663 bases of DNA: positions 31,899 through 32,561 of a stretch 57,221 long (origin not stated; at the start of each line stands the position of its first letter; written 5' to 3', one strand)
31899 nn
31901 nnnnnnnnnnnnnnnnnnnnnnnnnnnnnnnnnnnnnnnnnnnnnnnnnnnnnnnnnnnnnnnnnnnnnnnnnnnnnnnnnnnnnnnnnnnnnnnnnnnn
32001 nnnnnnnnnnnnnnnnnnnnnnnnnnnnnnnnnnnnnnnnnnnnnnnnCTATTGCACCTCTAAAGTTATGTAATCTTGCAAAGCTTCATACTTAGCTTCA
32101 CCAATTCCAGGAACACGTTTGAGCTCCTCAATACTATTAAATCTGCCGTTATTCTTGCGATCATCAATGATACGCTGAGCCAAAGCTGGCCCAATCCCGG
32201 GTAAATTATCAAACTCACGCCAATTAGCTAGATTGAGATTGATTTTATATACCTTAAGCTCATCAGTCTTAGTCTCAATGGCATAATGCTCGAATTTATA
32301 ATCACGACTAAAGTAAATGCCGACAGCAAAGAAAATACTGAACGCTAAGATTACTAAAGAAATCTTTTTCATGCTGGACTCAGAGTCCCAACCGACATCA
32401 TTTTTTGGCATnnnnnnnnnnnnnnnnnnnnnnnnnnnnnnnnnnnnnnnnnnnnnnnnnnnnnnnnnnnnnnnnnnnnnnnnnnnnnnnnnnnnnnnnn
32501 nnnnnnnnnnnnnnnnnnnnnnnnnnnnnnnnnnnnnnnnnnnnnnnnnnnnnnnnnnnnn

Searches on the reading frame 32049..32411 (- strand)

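Call 84: search_protein_families(library=pfam, proteins=[window:32049-32411:-], max_evalue=0.0001)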
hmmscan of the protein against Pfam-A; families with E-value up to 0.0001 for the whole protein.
window:32049-32411:- (120 aa): 5 families
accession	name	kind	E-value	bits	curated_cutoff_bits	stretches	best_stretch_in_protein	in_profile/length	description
PF12836.13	HHH_3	-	5.1e-20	71.8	27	1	56-116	5-65/65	Helix-hairpin-helix motif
PF00633.29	HHH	-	5e-10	39.1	24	0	86-107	2-23/30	Helix-hairpin-helix motif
PF06514.17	PsbU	-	6.4e-08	32.9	24.5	1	55-115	13-69/93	Photosystem II 12 kDa extrinsic protein (PsbU)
PF14520.12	HHH_5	-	3.1e-06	28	27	0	65-84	35-54/57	Helix-hairpin-helix domain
PF14716.13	HHH_8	-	9.1e-05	23.2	30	0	59-82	42-65/73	Helix-hairpin-helix domain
